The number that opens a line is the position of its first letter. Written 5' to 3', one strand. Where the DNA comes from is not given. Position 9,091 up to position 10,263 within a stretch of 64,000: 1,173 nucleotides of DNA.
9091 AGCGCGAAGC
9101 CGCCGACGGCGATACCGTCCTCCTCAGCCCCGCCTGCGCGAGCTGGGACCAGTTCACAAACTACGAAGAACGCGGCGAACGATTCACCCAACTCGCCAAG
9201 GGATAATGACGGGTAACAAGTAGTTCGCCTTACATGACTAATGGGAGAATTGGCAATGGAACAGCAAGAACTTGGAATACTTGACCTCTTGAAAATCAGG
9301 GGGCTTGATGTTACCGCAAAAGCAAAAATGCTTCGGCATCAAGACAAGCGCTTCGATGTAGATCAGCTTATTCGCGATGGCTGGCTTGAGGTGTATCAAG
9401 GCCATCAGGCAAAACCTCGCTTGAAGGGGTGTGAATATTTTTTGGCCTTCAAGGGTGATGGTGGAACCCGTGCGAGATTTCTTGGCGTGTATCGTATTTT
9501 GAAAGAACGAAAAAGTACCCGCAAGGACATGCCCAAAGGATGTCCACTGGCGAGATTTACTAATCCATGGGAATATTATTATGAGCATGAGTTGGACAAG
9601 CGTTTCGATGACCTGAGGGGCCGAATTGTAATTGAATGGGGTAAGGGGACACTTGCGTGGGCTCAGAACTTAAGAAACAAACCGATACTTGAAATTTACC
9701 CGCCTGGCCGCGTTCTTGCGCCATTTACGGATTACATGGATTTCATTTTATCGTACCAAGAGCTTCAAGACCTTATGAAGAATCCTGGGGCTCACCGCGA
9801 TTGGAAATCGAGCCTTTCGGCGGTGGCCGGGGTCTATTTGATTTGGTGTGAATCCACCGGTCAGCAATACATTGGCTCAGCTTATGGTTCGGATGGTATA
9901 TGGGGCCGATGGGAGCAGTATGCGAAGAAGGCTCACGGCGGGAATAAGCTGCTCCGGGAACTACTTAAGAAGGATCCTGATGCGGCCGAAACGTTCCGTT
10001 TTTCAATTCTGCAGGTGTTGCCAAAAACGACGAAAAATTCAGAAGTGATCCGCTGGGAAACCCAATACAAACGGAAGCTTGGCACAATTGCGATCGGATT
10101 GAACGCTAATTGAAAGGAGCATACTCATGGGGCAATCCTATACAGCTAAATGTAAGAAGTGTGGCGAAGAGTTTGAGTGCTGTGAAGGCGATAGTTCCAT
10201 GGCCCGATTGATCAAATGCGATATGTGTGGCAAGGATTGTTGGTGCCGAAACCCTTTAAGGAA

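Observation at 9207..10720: Low-GC 1.5-kb island after murD encoding an unknown-domain::GIY-YIG nuclease fusion plus a Cys-rich zinc-ribbon protein - candidate uncharacterised defence or selfish module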

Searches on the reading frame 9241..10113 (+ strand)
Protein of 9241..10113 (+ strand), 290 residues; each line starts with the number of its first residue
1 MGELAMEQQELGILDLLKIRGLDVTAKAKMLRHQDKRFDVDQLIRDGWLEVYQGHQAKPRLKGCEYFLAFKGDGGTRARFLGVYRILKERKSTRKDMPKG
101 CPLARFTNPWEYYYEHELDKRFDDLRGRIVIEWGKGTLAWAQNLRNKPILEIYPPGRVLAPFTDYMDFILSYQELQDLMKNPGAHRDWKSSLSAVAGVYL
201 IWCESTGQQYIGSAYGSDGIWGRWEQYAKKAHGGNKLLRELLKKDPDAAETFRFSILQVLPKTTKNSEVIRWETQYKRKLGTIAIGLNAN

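Call 4: search_protein_families(library=pfam, proteins=[window:9241-10113:+], max_evalue=0.1)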
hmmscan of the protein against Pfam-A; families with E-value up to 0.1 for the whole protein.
window:9241-10113:+ (290 aa): 1 family
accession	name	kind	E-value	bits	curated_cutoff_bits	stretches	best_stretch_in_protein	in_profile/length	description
PF01541.30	GIY-YIG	-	2.1e-06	28.4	22.6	1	197-281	3-73/78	GIY-YIG catalytic domain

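Call 5: search_protein_families(library=padloc, proteins=[window:9241-10113:+], max_evalue=1)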
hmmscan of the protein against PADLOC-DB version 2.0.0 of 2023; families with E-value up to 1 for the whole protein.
window:9241-10113:+ (290 aa): 3 families
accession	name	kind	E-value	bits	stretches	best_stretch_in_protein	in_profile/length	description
PDLC03973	UzuA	-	2.5e-89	297.5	1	11-290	3-278/278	-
PDLC03974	UzuA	-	7.7e-51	171.4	1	8-290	35-310/310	-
PDLC00418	ThsB1|ThsB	-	0.0085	14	1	256-287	67-98/155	TIR-like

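Call 6: search_protein_families(library=phrogs, proteins=[window:9241-10113:+], max_evalue=1)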
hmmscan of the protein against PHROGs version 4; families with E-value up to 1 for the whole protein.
window:9241-10113:+ (290 aa): 2 families
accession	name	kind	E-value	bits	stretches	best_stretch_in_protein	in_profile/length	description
phrog_26160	-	unknown function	1.7e-29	103.8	1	117-290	103-278/278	-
phrog_447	-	other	0.2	12.5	1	196-215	27-46/148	NAD synthetase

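Call 7: search_protein_families(library=ncbifam, proteins=[window:9241-10113:+], max_evalue=1)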
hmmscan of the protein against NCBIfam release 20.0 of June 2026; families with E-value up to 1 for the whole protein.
window:9241-10113:+ (290 aa): 1 family
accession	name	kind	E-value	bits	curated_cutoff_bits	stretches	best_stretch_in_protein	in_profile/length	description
TIGR01453.1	grpIintron_endo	subfamily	5.5e-05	23.3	56.05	1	196-288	2-86/215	group I intron endonuclease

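Call 10: find_homologous_proteins(query=window:9241-10113:+)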
Query window:9241-10113:+ (290 aa): 363 proteins with E <= 0.001 among 1442 candidates; the best 120 are listed.
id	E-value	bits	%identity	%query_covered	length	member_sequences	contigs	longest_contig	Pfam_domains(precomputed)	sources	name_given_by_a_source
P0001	1.8e-182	623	93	98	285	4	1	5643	PF01541.31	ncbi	-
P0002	5.8e-120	418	64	97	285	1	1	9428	-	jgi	jgi:hypothetical protein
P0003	6.8e-120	418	62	98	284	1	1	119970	-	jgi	-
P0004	1.1e-117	411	61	98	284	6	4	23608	-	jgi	-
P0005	2.0e-117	410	60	97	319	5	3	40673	-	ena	-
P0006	6.3e-116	405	60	97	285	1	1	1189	-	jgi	-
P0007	7.6e-115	401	62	97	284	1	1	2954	-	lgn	-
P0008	1.2e-114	401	59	98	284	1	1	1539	-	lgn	-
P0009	1.3e-114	401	59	97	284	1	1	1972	-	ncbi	-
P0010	1.6e-113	397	59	97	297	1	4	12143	-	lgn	-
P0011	1.6e-113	397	60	97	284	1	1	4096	-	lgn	-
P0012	2.1e-113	397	59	97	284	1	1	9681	-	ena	-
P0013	9.5e-113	394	58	99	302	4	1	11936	-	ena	-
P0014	1.0e-112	394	61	97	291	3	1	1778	-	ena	-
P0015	1.6e-112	394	60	97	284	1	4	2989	-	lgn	-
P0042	2.0e-104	367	57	97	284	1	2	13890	PF01541.31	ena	-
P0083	2.2e-93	331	51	97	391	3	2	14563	-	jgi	jgi:hypothetical protein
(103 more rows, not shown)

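Call 12: find_encoding_contigs(protein=P0001, flank=5000, max_places=3)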
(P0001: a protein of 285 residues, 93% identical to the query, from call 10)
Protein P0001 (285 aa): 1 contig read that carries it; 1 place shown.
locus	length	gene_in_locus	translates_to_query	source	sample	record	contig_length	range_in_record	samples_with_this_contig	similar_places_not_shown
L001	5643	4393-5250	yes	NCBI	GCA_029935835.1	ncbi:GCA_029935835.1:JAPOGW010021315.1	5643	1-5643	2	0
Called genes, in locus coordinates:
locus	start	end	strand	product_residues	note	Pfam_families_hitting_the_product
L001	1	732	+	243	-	?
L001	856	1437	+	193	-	PF02525:Flavodoxin_2, PF03358:FMN_red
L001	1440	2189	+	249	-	-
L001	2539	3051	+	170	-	PF00702:Hydrolase, PF13419:HAD_2, PF13242:Hydrolase_like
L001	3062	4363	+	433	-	PF21799:MurD-like_N, PF08245:Mur_ligase_M, PF02875:Mur_ligase_C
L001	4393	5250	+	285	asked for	PF01541:GIY-YIG (weak)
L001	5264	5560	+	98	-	PF26783:DUF8255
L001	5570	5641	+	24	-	?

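Call 15: find_related_loci(query=A1, collection=genome_contigs, flank=6000)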
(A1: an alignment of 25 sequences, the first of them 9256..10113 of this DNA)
Query A1 (285 aa) in genome_contigs; peptide patterns used: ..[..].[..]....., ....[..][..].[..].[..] (x = any residue, [..] = any of these).
599 stretches matched a pattern (row limit reached: there are more); 578 encode a relative of the query (tblastn E <= 1e-3); the best 80 are kept; 80 distinct loci.
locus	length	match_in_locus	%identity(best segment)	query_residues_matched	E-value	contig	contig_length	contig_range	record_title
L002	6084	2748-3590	60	5-285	9e-117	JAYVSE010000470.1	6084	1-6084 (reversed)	MAG: Planctomycetaceae bacterium isolate GL74_DN_concoct_140 GL74_DN_concoct_140_469, whole genome shotgun sequence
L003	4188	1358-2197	59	6-285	1e-117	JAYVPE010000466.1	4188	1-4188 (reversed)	MAG: Pirellula sp. isolate GL72_DN_metabat_177_sub GL72_DN_metabat_177_sub_465, whole genome shotgun sequence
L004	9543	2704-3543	59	6-285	1e-115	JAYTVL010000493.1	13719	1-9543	MAG: Pirellula sp. isolate GFS_5688 GFS_5688_492, whole genome shotgun sequence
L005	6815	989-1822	59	5-282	3e-115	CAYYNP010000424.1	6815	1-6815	MAG TPA_asm: uncultured Planctomycetaceae bacterium isolate SRP077602_co5_509 genome assembly, contig: NODE_43202_length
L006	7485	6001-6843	58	5-285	9e-114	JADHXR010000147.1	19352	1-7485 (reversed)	MAG: Phycisphaerae bacterium isolate BS750m-G58 BS-750m-C4313, whole genome shotgun sequence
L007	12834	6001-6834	58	5-285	2e-113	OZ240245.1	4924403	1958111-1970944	MAG: Candidatus Poribacteria bacterium isolate dca23892-4e13-4299-a543-0851fd76b4fe genome assembly, chromosome: 1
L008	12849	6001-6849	57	3-285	3e-110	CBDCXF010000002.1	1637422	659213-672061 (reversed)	MAG: Candidatus Multivoradales bacterium isolate 40da4510-5dea-4444-a7fb-8fa58cfcf4e7 genome assembly, contig: contig_2,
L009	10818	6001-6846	55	4-285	4e-109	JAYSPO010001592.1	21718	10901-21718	MAG: Candidatus Kuenenia sp. isolate GFS_11547 GFS_11547_1591, whole genome shotgun sequence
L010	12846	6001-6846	56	4-285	9e-109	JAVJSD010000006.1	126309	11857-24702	MAG: Pirellulaceae bacterium isolate G1-WW12-08 k141_84491, whole genome shotgun sequence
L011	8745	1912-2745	58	5-283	7e-104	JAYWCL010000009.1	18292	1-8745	MAG: Limnoglobus sp. isolate GL94_UP_concoct_236 GL94_UP_concoct_236_8, whole genome shotgun sequence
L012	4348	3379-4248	52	1-283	5e-98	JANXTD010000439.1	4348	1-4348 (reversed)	MAG: Fimbriiglobus sp. isolate 338R_metabat_142_sub 338R_k141_252045, whole genome shotgun sequence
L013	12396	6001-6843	53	6-285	5e-97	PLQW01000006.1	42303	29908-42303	MAG: Acidobacteriaceae bacterium isolate bog_382 73.20120700_S1X.44_contig_700, whole genome shotgun sequence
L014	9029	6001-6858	52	3-285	2e-96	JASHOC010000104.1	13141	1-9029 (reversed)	MAG: Acidobacteriaceae bacterium isolate JOPF013 JOPF_AWAY_contig_432650, whole genome shotgun sequence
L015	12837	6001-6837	51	6-283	5e-93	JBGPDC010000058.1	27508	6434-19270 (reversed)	MAG: Terriglobia bacterium isolate OBJ_0618_050_34 k141_1290419_length_27508_cov_51.9115, whole genome shotgun sequence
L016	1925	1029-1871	49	3-285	1e-97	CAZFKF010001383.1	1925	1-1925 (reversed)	MAG TPA_asm: uncultured Planctomycetaceae bacterium isolate binchicken_co20_427 genome assembly, contig: NODE_109073_len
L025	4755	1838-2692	49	3-285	1e-87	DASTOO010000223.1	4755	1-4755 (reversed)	MAG TPA_asm: Candidatus Krumholzibacteriia bacterium isolate SMAG_U2172 k141_118671, whole genome shotgun sequence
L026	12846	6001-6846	48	1-284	5e-87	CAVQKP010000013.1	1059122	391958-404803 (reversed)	MAG: Pirellulales bacterium isolate MFD02416.bin.2.109 genome assembly, contig: contig_45515, whole genome shotgun seque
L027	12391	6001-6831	46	5-285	4e-86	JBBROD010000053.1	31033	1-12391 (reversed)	MAG: Tepidisphaerales bacterium isolate La1_metabat2.246 LA1C_B2.246_k141_1777592L_31033_cov_12.9829, whole genome shotg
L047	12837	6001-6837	45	6-285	3e-74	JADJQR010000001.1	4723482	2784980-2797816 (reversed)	MAG: bacterium isolate Fred_18-Q3-R57-64_MAXAC.288 tig00000189-10-47221210, whole genome shotgun sequence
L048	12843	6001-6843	45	6-285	2e-73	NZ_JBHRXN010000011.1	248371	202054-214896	Vogesella facilis strain KCTC 42742 velvet_auto_83_11, whole genome shotgun sequence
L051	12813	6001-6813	44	16-285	4e-72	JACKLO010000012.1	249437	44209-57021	MAG: Burkholderiaceae bacterium isolate HK-STAS-PROT-94 HK-STAS-PROT-94_12, whole genome shotgun sequence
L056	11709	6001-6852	41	6-285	7e-69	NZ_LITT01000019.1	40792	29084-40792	Clostridium ljungdahlii strain ERI-2 scaffold26, whole genome shotgun sequence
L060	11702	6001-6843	41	6-285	3e-68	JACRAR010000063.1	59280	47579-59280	MAG: Betaproteobacteria bacterium isolate NC_groundwater_1599_Pr3_B-0.1um_59_269 SR-2_scaffold_141_3111336, whole genome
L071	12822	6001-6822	43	6-285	3e-65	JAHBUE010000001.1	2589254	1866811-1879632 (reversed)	MAG: Cyclobacteriaceae bacterium isolate ACE_BAC8 BAC8_1, whole genome shotgun sequence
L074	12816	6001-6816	43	6-285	7e-65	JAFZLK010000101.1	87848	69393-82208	MAG: Bacteroidales bacterium isolate RGIG7873 Water_buffalos_Reticulum-4__c920382, whole genome shotgun sequence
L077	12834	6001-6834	43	8-285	5e-64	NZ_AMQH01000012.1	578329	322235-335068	Clostridium tunisiense TJ C661contig12, whole genome shotgun sequence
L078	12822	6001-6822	42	6-285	5e-64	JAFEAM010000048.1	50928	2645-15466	MAG: Bacteroidetes bacterium isolate SZAS TMP-66 BACT-TMP-9__48__length-50928, whole genome shotgun sequence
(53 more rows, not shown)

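Call 34: predict_structure(alignment_id=A1)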
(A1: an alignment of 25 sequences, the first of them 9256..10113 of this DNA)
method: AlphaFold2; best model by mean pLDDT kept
length: 285 residues; sequences in the alignment: 25
mean_pLDDT: 88.1   pTM: 0.68
mean pLDDT of the five models: 88.1, 86.5, 85.7, 84.0, 80.9
residues with pLDDT >= 90: 169; 70-90: 98; 50-70: 14; < 50: 4
segments of 3 or more residues with pLDDT < 50: 1-3
pLDDT, mean of each block of 10 residues (from residue 1): 74 94 93 83 90 94 92 94 92 82 83 93 89 84 90 83 92 91 93 93 90 93 93 92 94 87 83 73 57
secondary structure, 60 per line:
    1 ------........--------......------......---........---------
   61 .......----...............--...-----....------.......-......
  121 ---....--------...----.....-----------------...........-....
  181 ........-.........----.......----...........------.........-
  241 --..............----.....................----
elements in order: H8-14 E23-28 H35-40 H44-49 E61-67 E72-86 H97-100 E107-113 H115-120 E124-127 E136-138 E143-147 H167-175 H177-188 E190-198 E203-209 H214-224 H231-239 H243-246 E247-256 H261-278 E279-281

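Call 37: search_solved_structures(query=A1, max_evalue=1, show_alignments=2)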
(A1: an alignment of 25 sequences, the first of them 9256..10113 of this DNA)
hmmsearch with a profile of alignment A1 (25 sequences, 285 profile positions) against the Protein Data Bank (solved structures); distinct sequences matched with E-value up to 1: 4.
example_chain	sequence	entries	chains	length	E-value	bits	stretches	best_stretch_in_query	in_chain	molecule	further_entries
1ln0_A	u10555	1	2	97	0.00028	23.5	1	191-284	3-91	intron-associated endonuclease 1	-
1mk0_A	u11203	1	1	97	0.0036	19.9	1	191-284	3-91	Intron-associated endonuclease 1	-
3jqh_A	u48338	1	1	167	0.24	13.9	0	52-102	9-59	C-type lectin domain family 4 member M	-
1w1d_A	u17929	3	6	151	0.74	12.3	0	111-154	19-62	3-PHOSPHOINOSITIDE DEPENDENT PROTEIN KINASE-1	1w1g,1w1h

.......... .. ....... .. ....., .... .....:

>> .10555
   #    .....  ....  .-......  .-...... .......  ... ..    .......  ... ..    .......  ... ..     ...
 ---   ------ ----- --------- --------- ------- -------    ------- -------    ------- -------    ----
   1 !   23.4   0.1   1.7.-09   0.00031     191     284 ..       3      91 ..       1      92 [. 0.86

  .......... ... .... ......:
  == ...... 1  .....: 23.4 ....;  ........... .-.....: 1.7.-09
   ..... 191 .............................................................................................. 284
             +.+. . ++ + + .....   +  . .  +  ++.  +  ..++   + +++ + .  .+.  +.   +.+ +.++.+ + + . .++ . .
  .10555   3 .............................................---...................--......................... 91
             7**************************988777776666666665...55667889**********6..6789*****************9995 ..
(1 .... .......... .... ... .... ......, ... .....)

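Call 49: search_protein_families(library=pfam, proteins=[L074:6824-7108:+, L027:6846-7175:+], max_evalue=0.01)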
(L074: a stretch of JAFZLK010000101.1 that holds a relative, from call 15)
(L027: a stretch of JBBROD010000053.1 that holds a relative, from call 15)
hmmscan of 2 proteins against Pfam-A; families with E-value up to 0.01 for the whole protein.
L074:6824-7108:+ (94 aa): 10 families
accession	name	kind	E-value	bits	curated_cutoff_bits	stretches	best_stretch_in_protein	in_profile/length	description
PF08209.17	Sgf11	-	0.00014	21.7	26.4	0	26-38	2-14/33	Sgf11 (transcriptional regulation protein)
PF18439.7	zf_UBZ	-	0.00032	20.8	25.6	0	69-83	3-17/32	Ubiquitin-Binding Zinc Finger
PF24441.1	DUF7560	-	0.00058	20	27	0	67-79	4-16/44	Family of unknown function (DUF7560)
PF23547.1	Zn_ribbon_FGT1_1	-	0.00089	19.2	27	1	55-75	7-27/35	FORGETTER1 first zinc ribbon domain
PF13717.11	Zn_ribbon_4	-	0.0016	18.8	30.3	0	6-35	2-32/36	zinc-ribbon domain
PF12760.12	Zn_ribbon_IS1595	-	0.0016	18.8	25.4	0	69-85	19-34/46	Transposase zinc-ribbon domain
PF13248.11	Zn_ribbon_3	-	0.0046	16.8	27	0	7-14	17-24/26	zinc-ribbon domain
PF13408.12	Zn_ribbon_recom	-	0.0052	17.6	25.3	0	6-32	5-30/58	Recombinase zinc beta ribbon domain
PF01155.25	HypA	-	0.0072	16.8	28.9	0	5-41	69-99/112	Hydrogenase/urease nickel incorporation, metallochaperone, hypA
PF10601.15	zf-LITAF-like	-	0.0092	16.6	23.8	0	69-80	6-17/70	LITAF-like zinc ribbon domain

L027:6846-7175:+ (109 aa): 6 families
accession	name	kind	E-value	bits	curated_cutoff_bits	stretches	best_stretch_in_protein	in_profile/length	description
PF09723.15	Zn_ribbon_8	-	3.3e-07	30.7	34.4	1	54-80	6-35/41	Zinc ribbon domain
PF01096.23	Zn_ribbon_TFIIS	-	0.00035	20.8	21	0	3-15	25-37/39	Transcription factor S-II (TFIIS)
PF23455.1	DUF7129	-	0.00098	19.3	30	0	54-80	12-36/45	Domain of unknown function (DUF7129)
PF12677.13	DUF3797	-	0.002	18.4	25.1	0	70-83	12-25/48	Domain of unknown function (DUF3797)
PF07754.17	HVO_2753_ZBP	-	0.0029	17.8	33.2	0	56-85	1-30/46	Small zinc finger protein HVO_2753-like, Zn-binding pocket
PF01155.25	HypA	-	0.0048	17.3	28.9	0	55-81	72-96/112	Hydrogenase/urease nickel incorporation, metallochaperone, hypA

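Call 65: fold_search(model_id=the predicted structure, library=pdb)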
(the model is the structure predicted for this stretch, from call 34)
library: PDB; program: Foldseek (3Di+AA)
matches with E <= 10: 413; with E <= 0.001: 0
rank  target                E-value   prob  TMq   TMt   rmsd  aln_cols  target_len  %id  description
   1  9u75_A                2.6e-03  0.99  0.23  0.26   7.3       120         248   18  5hmC specific restriction endonuclease Escherichia coli E. coli O157:H7 PD-T4-3 (released 2026-02-11)
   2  1mk0                  9.9e-03  1.00  0.24  0.60   3.7        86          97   22  catalytic domain of intron endonuclease I-TevI, E75A mutant (released 2002-10-30)
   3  9u7u                  9.9e-03  0.98  0.20  0.23   6.7       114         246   18  5hmC specific restriction endonuclease Escherichia coli APEC O1 PD-T4-3 (released 2026-02-11)
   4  9u75_D                1.7e-02  0.97  0.22  0.25   5.1       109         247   19  5hmC specific restriction endonuclease Escherichia coli E. coli O157:H7 PD-T4-3 (released 2026-02-11)
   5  1ln0_B                2.2e-02  1.00  0.25  0.65   3.8        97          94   23  Structure of the Catalytic Domain of Homing Endonuclease I-TevI (released 2002-10-30)
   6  1ln0_A                2.3e-02  1.00  0.24  0.62   4.2        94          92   21  Structure of the Catalytic Domain of Homing Endonuclease I-TevI (released 2002-10-30)
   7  9qiw_CJ               2.3e-02  0.57  0.14  0.14  10.8       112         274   17  Human pre-60S - State 3 (released 2025-04-30)
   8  8pv1_Cf               2.3e-02  0.25  0.16  0.16  22.4       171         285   15  Chaetomium thermophilum pre-60S State 6 - pre-5S rotation - L1 intermediate - composite structure (released 2023-11-15)
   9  9u7z                  2.8e-02  0.93  0.24  0.28   6.2       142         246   18  5hmC specific restriction endonuclease Escherichia coli APEC O1 PD-T4-3 in complex with 5-Hydroxymethyl-dCTP (released 2026-02-11)
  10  7nac_A                3.4e-02  0.08  0.10  0.10  14.5       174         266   11  State E2 nucleolar 60S ribosomal biogenesis intermediate - Composite model (released 2022-11-09)
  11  8fl0_ND               1.0e-01  0.30  0.14  0.14  11.3       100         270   18  Human nucleolar pre-60S ribosomal subunit (State H) (released 2023-07-12)
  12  8v87_A                1.5e-01  0.06  0.10  0.11  14.7       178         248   11  60S ribosome biogenesis intermediate (Dbp10 post-catalytic structure - Overall map) (released 2024-05-01)
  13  5z1g_B                2.2e-01  0.06  0.10  0.12  13.3       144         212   12  Structure of the Brx1 and Ebp2 complex (released 2018-04-11)
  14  8v83_A                2.4e-01  0.06  0.13  0.14  14.8       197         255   13  60S ribosome biogenesis intermediate (Dbp10 pre-catalytic structure - Overall map) (released 2024-05-01)
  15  5wxl_A                2.5e-01  0.14  0.12  0.15  11.1       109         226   16  Crystal structure of the Rrs1 and Rpf2 complex (released 2017-01-25)
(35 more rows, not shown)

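Call 85: search_dna_similar(query=window:9256-10113:+, collection=phages, mode=protein, max_rows=15)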
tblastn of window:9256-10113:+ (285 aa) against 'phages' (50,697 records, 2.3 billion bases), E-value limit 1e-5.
Records with a match: 3; places in all: 3; records where one place covers at least 80% of the query: 2.
Best place of each record, by identity: <60% 3.
By first word of the organism name: Klebsiella 2; Bacteriophage 1.
By host as written in the record: Klebsiella pneumoniae ST13-OXA48 1; Klebsiella pneumoniae subsp. pneumoniae LC-1825/18 1; - 1.
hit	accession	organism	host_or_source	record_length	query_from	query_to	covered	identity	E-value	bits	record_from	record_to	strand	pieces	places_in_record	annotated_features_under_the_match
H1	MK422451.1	Klebsiella phage ST13-OXA48phi12.3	Klebsiella pneumoniae ST13-OXA48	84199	27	285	91%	27.0%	2e-16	85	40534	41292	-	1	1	GIY-YIG nuclease family protein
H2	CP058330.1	Klebsiella phage vB_Kpn_1825-KPC53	Klebsiella pneumoniae subsp. pneumoniae ...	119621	27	285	91%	27.0%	2e-16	85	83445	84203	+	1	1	record has no annotation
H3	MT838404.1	Bacteriophage sp.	human fecal samples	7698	183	285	36%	46.2%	7e-18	89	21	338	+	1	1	record has no annotation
